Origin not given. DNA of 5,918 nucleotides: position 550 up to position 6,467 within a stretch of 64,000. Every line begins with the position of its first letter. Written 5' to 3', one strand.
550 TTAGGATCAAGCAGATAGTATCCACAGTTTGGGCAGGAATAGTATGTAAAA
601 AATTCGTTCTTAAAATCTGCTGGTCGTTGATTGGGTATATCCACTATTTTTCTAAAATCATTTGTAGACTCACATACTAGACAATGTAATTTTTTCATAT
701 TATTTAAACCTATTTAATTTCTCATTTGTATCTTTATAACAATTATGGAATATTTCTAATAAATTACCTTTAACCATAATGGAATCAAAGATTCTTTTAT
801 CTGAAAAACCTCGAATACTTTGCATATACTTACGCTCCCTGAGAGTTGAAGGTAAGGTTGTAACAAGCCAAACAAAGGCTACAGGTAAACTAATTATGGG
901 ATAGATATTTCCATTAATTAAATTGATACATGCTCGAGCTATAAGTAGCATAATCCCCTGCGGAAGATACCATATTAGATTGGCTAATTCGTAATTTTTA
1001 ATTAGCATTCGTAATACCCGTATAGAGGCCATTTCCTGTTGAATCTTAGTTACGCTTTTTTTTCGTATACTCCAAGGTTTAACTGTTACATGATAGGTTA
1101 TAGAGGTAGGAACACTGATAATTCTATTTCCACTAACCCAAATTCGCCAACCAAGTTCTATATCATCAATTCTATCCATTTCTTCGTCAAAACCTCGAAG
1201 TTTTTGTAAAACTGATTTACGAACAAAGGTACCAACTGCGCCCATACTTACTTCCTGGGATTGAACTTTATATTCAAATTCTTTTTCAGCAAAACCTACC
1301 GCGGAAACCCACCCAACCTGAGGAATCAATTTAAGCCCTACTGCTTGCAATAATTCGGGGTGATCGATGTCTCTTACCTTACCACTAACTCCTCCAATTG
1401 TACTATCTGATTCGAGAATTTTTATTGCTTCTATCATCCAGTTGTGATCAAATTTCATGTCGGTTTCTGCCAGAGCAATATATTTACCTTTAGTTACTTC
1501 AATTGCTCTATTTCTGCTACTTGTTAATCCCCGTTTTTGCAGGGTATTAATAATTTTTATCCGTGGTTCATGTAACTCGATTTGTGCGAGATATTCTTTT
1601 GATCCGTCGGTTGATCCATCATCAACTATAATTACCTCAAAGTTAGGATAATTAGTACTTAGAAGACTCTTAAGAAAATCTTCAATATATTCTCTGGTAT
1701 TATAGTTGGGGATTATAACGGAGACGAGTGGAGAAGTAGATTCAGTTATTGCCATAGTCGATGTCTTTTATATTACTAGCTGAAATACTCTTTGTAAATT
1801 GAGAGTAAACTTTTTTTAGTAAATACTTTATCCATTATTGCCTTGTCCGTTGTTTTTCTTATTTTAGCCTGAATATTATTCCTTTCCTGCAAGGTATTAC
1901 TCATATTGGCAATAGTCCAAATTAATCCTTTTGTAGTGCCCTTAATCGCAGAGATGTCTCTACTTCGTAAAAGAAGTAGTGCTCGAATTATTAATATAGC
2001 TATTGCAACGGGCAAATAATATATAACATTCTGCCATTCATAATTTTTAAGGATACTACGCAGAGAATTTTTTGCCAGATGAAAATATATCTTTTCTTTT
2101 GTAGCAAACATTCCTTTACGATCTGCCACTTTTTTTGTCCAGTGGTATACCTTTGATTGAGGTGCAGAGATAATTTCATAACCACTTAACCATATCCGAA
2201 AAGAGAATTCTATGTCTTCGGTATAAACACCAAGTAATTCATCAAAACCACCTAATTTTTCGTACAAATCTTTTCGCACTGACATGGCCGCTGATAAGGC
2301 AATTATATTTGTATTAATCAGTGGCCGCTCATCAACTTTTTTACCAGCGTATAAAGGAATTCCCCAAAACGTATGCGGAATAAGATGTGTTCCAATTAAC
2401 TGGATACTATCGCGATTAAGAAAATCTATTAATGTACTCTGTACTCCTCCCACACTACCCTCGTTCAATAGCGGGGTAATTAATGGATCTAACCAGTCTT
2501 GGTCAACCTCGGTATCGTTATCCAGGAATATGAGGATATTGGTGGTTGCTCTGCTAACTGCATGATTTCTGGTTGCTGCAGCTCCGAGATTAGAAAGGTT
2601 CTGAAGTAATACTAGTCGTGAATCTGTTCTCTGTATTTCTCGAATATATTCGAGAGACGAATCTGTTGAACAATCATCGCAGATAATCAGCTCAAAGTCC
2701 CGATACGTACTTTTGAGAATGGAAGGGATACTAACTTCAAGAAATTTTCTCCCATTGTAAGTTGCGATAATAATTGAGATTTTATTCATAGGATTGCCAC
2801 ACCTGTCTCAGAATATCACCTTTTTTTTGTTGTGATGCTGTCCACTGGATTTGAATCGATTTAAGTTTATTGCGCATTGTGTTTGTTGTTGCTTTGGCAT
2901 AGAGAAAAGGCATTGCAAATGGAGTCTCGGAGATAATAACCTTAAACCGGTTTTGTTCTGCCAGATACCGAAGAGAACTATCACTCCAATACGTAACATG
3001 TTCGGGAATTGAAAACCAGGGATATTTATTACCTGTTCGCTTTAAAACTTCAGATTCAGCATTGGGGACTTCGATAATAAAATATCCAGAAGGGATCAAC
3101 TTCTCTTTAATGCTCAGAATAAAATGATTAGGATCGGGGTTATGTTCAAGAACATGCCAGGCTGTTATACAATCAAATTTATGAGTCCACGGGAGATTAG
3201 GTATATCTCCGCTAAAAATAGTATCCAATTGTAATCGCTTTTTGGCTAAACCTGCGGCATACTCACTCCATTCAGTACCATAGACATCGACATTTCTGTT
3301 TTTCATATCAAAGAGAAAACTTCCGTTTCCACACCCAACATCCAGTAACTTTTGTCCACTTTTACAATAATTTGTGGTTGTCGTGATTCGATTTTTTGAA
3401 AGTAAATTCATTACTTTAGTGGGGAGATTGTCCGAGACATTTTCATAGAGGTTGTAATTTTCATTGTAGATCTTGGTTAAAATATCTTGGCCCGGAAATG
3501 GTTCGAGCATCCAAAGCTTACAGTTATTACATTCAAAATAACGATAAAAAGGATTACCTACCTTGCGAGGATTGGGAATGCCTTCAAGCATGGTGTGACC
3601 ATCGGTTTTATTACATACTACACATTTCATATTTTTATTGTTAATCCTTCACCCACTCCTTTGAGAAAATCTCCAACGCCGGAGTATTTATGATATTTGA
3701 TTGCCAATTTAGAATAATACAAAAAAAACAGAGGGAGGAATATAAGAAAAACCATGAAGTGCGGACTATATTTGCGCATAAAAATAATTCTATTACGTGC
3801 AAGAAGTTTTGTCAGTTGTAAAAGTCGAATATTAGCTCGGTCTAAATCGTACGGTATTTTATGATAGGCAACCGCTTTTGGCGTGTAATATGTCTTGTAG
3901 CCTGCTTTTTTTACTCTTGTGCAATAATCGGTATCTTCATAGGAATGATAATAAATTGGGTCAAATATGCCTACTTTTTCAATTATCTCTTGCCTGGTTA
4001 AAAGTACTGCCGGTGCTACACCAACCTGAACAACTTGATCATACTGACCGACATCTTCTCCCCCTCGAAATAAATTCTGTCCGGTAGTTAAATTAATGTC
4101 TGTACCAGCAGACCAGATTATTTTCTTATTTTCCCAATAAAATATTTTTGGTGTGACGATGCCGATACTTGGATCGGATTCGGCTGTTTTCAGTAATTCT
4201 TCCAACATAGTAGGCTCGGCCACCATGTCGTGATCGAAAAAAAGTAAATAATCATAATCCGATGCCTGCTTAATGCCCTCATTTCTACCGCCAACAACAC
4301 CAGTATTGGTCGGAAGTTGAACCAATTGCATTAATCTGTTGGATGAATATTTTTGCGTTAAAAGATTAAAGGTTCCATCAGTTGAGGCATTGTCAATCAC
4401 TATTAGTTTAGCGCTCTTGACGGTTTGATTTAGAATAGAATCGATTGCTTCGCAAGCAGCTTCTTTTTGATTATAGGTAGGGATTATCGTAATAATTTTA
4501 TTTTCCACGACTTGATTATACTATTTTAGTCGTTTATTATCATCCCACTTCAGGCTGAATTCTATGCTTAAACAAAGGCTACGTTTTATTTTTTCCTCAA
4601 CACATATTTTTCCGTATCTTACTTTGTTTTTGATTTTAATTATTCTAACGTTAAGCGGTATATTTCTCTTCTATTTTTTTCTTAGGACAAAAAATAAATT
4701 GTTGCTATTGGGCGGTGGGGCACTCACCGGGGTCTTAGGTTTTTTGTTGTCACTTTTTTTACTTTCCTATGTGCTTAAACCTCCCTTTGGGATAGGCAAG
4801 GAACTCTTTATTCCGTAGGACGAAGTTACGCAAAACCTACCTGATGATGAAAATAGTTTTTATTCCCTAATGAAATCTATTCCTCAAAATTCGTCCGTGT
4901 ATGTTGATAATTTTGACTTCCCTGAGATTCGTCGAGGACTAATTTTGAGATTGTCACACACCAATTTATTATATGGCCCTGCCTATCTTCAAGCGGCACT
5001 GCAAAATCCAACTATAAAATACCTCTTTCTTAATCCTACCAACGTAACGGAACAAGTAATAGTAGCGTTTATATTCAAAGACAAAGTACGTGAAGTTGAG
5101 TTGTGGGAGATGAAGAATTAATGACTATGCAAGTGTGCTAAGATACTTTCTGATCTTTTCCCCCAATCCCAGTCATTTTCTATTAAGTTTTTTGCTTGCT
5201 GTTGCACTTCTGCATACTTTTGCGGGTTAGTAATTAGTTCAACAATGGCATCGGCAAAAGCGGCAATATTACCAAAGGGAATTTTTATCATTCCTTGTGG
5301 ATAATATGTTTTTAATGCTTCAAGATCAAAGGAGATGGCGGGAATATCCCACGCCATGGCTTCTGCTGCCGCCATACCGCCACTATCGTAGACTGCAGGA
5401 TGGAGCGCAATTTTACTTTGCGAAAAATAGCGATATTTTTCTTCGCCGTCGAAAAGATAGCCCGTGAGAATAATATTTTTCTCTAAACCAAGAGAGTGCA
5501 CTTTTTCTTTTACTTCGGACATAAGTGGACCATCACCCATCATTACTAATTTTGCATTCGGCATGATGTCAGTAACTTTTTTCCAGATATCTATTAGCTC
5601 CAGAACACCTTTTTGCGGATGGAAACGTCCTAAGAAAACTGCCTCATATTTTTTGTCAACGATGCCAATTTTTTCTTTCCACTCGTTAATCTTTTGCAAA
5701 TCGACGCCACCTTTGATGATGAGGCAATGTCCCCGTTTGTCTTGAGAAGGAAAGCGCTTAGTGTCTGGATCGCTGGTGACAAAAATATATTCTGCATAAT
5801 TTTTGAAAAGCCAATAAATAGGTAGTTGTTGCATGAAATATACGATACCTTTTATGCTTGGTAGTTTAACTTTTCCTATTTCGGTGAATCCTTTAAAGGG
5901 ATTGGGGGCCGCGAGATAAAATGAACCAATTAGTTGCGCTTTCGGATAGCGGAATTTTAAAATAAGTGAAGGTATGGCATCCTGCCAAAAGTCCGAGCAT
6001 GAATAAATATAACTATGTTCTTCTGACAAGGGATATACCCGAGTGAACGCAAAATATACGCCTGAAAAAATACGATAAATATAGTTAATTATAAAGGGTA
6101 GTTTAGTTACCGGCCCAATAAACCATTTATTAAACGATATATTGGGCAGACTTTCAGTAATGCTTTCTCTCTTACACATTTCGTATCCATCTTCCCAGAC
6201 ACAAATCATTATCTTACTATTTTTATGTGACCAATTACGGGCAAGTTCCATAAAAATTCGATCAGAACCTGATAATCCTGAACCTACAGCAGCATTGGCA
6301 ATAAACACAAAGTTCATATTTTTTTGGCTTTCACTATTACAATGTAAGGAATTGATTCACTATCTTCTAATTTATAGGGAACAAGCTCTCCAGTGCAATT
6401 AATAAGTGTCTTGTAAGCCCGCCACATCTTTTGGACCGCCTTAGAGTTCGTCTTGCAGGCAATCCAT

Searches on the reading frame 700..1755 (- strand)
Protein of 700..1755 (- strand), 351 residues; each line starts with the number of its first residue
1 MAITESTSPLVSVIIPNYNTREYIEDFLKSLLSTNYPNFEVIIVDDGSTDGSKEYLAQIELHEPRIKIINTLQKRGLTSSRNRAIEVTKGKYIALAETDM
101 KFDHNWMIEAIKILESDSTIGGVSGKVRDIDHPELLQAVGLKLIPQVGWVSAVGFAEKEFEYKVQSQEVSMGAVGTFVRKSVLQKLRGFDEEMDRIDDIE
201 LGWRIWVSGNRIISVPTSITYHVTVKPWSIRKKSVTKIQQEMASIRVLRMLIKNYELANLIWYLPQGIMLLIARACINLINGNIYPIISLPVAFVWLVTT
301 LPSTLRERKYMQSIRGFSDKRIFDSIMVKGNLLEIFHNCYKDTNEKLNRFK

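Call 9: search_protein_families(library=pfam, proteins=[window:700-1755:-], max_evalue=0.01)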
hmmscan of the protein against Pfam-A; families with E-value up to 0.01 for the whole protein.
window:700-1755:- (351 aa): 4 families
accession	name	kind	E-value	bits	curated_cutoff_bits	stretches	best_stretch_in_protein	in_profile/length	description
PF00535.33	Glycos_transf_2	-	4.9e-27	95.3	23.3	1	12-121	1-113/168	Glycosyl transferase family 2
PF13641.12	Glyco_tranf_2_3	-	3.5e-15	57.1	27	1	11-230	3-219/230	Glycosyltransferase like family 2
PF10111.15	Glyco_tranf_2_2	-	4e-11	43.4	27.3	1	12-105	1-97/276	Glycosyltransferase like family 2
PF13632.12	Glyco_trans_2_3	-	0.00041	20.7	27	1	174-290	75-186/198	Glycosyl transferase family group 2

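Call 13: search_protein_families(library=ncbifam, proteins=[window:700-1755:-], max_evalue=0.00001)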
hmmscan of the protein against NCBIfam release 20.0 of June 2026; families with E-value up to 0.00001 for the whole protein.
window:700-1755:- (351 aa): 18 families
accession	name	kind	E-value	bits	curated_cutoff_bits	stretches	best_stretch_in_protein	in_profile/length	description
TIGR03937.1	PgaC_IcaA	equivalog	1.2e-25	90.3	422.3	1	5-221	41-249/407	poly-beta-1,6-N-acetyl-D-glucosamine synthase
NF047683.1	TeichurnBiosyTuaG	equivalog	2.7e-22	79.6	400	1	7-112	4-109/252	teichuronic acid biosynthesis protein TuaG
NF041875.1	EPS_EpsD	equivalog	8.5e-22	78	370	1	11-114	1-104/325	exopolysaccharide biosynthesis glycosyltransferase EpsD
TIGR03965.1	mycofact_glyco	equivalog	1.5e-20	73.5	280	1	6-231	72-292/467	mycofactocin biosynthesis glycosyltransferase MftF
NF007482.0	PRK10073.1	equivalog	2.5e-20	72.8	423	1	6-105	3-101/334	glycosyltransferase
NF038299.1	EPS_HpsN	equivalog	1.1e-15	57.4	425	1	9-168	1-161/317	hormogonium polysaccharide biosynthesis glycosyltransferase HpsN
TIGR04283.1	glyco_like_mftF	equivalog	8.3e-15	55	182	1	11-246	1-205/221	TIGR04283 family arsenosugar biosynthesis glycosyltransferase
NF038302.1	EPS_HpsE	equivalog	2.6e-14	52.9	300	1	11-242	3-241/307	hormogonium polysaccharide biosynthesis glycosyltransferase HpsE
NF053739.1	GlytfEpsEBac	equivalog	3.9e-14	52.3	450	1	9-100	1-93/265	glycosyltransferase EpsE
NF050050.1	ProtGlycPglI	equivalog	6.3e-14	52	500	1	9-104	2-98/306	GalNAc(5)-diNAcBac-PP-undecaprenol beta-1,3-glucosyltransferase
TIGR03111.1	glyc2_xrt_Gpos1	hypoth_equivalog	2.8e-13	49.4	363.95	1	7-192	47-236/439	TIGR03111 family XrtG-associated glycosyltransferase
NF041394.1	GtaseAglG_Halo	equivalog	4.1e-13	49.3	440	1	11-199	3-184/304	glucosyl-dolichyl phosphate glucuronosyltransferase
NF007453.0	PRK10018.1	equivalog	3.1e-12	46.8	382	1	7-105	4-102/280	colanic acid biosynthesis glycosyltransferase WcaA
TIGR04017.1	WcaA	equivalog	5.9e-12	45.8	495.75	1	7-105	3-101/279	colanic acid biosynthesis glycosyltransferase WcaA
NF045692.1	OglycostaseCruG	equivalog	1.1e-08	34.4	600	1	10-70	42-102/386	2'-O-glycosyltransferase CruG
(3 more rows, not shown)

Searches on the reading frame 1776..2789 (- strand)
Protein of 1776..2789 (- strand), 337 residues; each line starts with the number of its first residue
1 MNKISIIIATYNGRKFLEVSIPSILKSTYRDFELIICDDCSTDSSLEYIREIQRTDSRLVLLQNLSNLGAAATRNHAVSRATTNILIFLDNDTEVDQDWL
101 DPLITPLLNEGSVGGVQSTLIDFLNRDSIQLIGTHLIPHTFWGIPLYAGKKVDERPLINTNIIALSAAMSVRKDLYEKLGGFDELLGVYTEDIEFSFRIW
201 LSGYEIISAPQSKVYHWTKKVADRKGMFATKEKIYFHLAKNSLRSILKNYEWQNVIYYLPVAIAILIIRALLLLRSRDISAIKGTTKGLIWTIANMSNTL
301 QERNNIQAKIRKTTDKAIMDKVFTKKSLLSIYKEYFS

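Call 9: search_protein_families(library=pfam, proteins=[window:1776-2789:-], max_evalue=0.01)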
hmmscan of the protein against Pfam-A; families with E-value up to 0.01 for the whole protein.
window:1776-2789:- (337 aa): 5 families
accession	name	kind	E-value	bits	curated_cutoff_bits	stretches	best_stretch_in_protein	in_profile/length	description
PF00535.33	Glycos_transf_2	-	9.5e-28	97.7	23.3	1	5-145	1-132/168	Glycosyl transferase family 2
PF13641.12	Glyco_tranf_2_3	-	7.5e-15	56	27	1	4-219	3-214/230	Glycosyltransferase like family 2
PF10111.15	Glyco_tranf_2_2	-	1.1e-12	48.5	27.3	1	5-209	1-209/276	Glycosyltransferase like family 2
PF13632.12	Glyco_trans_2_3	-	2.1e-06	28.2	27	1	87-239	3-144/198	Glycosyl transferase family group 2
PF13506.12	Glyco_transf_21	-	0.00021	21.3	21.7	1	76-214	24-152/174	Glycosyl transferase family 21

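Call 13: search_protein_families(library=ncbifam, proteins=[window:1776-2789:-], max_evalue=0.00001)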
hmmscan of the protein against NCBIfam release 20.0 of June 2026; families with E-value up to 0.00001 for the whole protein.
window:1776-2789:- (337 aa): 18 families
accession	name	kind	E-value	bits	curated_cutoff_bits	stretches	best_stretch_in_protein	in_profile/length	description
NF041875.1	EPS_EpsD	equivalog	1.8e-25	90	370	2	4-100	1-97/325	exopolysaccharide biosynthesis glycosyltransferase EpsD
NF047683.1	TeichurnBiosyTuaG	equivalog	4.9e-22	78.8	400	1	3-104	7-108/252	teichuronic acid biosynthesis protein TuaG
TIGR03937.1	PgaC_IcaA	equivalog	8.7e-22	77.6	422.3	1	2-215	45-249/407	poly-beta-1,6-N-acetyl-D-glucosamine synthase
NF053739.1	GlytfEpsEBac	equivalog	4.3e-20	71.8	450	1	3-206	2-192/265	glycosyltransferase EpsE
TIGR03965.1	mycofact_glyco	equivalog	5.6e-19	68.4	280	1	3-217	75-281/467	mycofactocin biosynthesis glycosyltransferase MftF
NF038299.1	EPS_HpsN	equivalog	5.8e-18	64.9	425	1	3-225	2-229/317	hormogonium polysaccharide biosynthesis glycosyltransferase HpsN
NF050050.1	ProtGlycPglI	equivalog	2.6e-17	63.2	500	1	1-105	1-106/306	GalNAc(5)-diNAcBac-PP-undecaprenol beta-1,3-glucosyltransferase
NF007482.0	PRK10073.1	equivalog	1.9e-16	60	423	1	2-105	6-108/334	glycosyltransferase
TIGR04283.1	glyco_like_mftF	equivalog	7.2e-14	51.9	182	1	4-110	1-100/221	TIGR04283 family arsenosugar biosynthesis glycosyltransferase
NF041394.1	GtaseAglG_Halo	equivalog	3.9e-13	49.3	440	1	3-190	2-182/304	glucosyl-dolichyl phosphate glucuronosyltransferase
NF038302.1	EPS_HpsE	equivalog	3e-12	46.1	300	1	4-101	3-105/307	hormogonium polysaccharide biosynthesis glycosyltransferase HpsE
NF007453.0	PRK10018.1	equivalog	6.5e-12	45.7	382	1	4-96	8-100/280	colanic acid biosynthesis glycosyltransferase WcaA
TIGR04017.1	WcaA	equivalog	2.4e-11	43.7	495.75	1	4-96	7-99/279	colanic acid biosynthesis glycosyltransferase WcaA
TIGR03111.1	glyc2_xrt_Gpos1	hypoth_equivalog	3.1e-08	32.8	363.95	1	3-115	50-164/439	TIGR03111 family XrtG-associated glycosyltransferase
NF047588.1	GlcsyltransPgfSStrep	equivalog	8.1e-08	31.8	500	1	3-95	2-98/308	glycosyltransferase PgfS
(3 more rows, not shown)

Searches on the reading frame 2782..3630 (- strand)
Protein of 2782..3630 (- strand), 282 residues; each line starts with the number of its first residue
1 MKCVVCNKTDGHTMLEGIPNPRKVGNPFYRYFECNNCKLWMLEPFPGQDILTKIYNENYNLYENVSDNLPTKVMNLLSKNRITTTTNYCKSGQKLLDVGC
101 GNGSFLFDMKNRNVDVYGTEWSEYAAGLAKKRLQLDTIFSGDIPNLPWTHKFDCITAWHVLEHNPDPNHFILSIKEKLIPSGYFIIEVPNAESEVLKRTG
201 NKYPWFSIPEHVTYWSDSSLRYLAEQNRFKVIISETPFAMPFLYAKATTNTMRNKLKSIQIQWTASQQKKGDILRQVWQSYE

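Call 9: search_protein_families(library=pfam, proteins=[window:2782-3630:-], max_evalue=0.01)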
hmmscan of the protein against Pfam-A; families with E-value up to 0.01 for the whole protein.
window:2782-3630:- (282 aa): 10 families
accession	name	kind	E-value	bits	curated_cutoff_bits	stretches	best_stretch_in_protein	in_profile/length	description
PF13489.12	Methyltransf_23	-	2.1e-23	83.3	27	1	87-232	18-162/164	Methyltransferase domain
PF13847.12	Methyltransf_31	-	1.2e-15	57.9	27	1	90-202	2-125/145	Methyltransferase domain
PF08241.18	Methyltransf_11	-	3.5e-14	53.7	21.2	1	96-186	1-95/95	Methyltransferase domain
PF08242.18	Methyltransf_12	-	1.6e-10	42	30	1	96-183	1-97/98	Methyltransferase domain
PF13649.12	Methyltransf_25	-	2.4e-10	41.4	27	1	96-182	2-97/97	Methyltransferase domain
PF05219.18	DREV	-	7.9e-06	25.6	26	1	89-186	92-186/265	DREV methyltransferase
PF08003.17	Methyltransf_9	-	1.2e-05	24.9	23.8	1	92-189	116-220/315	Protein of unknown function (DUF1698)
PF02353.26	CMAS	-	4.3e-05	23.4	27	1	79-185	50-163/273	Mycolic acid cyclopropane synthetase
PF07021.18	MetW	-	7.3e-05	22.9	21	1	85-124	7-47/193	Methionine biosynthesis protein MetW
PF01209.24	Ubie_methyltran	-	0.002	18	20.1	1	52-225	10-193/233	ubiE/COQ5 methyltransferase family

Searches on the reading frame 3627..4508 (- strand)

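Call 9: search_protein_families(library=pfam, proteins=[window:3627-4508:-], max_evalue=0.01)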
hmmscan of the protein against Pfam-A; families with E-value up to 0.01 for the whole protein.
window:3627-4508:- (293 aa): 7 families
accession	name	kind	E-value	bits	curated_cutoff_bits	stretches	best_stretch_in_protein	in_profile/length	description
PF00535.33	Glycos_transf_2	-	3.9e-23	82.7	23.3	1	8-134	3-129/168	Glycosyl transferase family 2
PF13641.12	Glyco_tranf_2_3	-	2.5e-17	64.1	27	1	7-222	5-217/230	Glycosyltransferase like family 2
PF10111.15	Glyco_tranf_2_2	-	5e-09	36.5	27.3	1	8-216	3-216/276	Glycosyltransferase like family 2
PF13632.12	Glyco_trans_2_3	-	1.9e-08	34.8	27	1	88-268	2-180/198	Glycosyl transferase family group 2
PF13506.12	Glyco_transf_21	-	1.2e-06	28.5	21.7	1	82-218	28-156/174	Glycosyl transferase family 21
PF13712.12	Glyco_tranf_2_5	-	3.8e-05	24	27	1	65-207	35-178/210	Glycosyltransferase like family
PF13704.12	Glyco_tranf_2_4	-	0.0092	16.9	27.5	0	30-94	17-81/98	Glycosyl transferase family 2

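Call 13: search_protein_families(library=ncbifam, proteins=[window:3627-4508:-], max_evalue=0.00001)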
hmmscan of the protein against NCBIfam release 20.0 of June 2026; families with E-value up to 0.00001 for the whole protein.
window:3627-4508:- (293 aa): 18 families
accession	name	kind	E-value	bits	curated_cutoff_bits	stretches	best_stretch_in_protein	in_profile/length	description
TIGR03965.1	mycofact_glyco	equivalog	2.7e-18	66.1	280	1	7-217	78-281/467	mycofactocin biosynthesis glycosyltransferase MftF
NF041875.1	EPS_EpsD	equivalog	2.8e-18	66.4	370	1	8-245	4-232/325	exopolysaccharide biosynthesis glycosyltransferase EpsD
TIGR01556.1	rhamnosyltran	subfamily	2.8e-18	66.1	200.55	1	22-218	14-202/281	rhamnosyltransferase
TIGR03937.1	PgaC_IcaA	equivalog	4.6e-16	58.8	422.3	1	4-220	46-254/407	poly-beta-1,6-N-acetyl-D-glucosamine synthase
NF007482.0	PRK10073.1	equivalog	1.2e-15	57.3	423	1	3-112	6-113/334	glycosyltransferase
NF038299.1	EPS_HpsN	equivalog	1.6e-15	56.9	425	1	4-124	2-121/317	hormogonium polysaccharide biosynthesis glycosyltransferase HpsN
NF047683.1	TeichurnBiosyTuaG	equivalog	1.6e-13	50.9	400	1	4-107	7-109/252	teichuronic acid biosynthesis protein TuaG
NF038302.1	EPS_HpsE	equivalog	3.7e-12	45.9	300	1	8-122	6-124/307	hormogonium polysaccharide biosynthesis glycosyltransferase HpsE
NF041394.1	GtaseAglG_Halo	equivalog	9.6e-12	44.8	440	1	10-218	10-217/304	glucosyl-dolichyl phosphate glucuronosyltransferase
TIGR03111.1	glyc2_xrt_Gpos1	hypoth_equivalog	1.1e-10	41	363.95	1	4-123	50-170/439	TIGR03111 family XrtG-associated glycosyltransferase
NF053739.1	GlytfEpsEBac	equivalog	1.1e-10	41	450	1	4-118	2-116/265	glycosyltransferase EpsE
NF050050.1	ProtGlycPglI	equivalog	7.3e-10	38.7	500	1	4-110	3-109/306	GalNAc(5)-diNAcBac-PP-undecaprenol beta-1,3-glucosyltransferase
TIGR04242.1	nodulat_NodC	equivalog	3.9e-09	36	550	1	7-222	52-270/395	chitooligosaccharide synthase NodC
TIGR03469.1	HpnB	hypoth_equivalog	5.9e-09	35.4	379.25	1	4-112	45-163/386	hopene-associated glycosyltransferase HpnB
TIGR04283.1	glyco_like_mftF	equivalog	5.7e-07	29.3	182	0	8-111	4-100/221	TIGR04283 family arsenosugar biosynthesis glycosyltransferase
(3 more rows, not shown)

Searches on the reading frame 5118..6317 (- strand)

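Call 9: search_protein_families(library=pfam, proteins=[window:5118-6317:-], max_evalue=0.01)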
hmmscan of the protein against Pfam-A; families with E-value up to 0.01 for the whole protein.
window:5118-6317:- (399 aa): 3 families
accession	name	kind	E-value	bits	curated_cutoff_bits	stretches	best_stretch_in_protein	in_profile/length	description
PF00534.26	Glycos_transf_1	-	2.6e-27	95.9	26.4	1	211-377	3-171/172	Glycosyl transferases group 1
PF13692.12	Glyco_trans_1_4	-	5.8e-25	88.6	27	1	226-364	4-142/142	Glycosyl transferases group 1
PF13524.12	Glyco_trans_1_2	-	5.7e-06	26.8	25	1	290-394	36-144/144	Glycosyl transferase-like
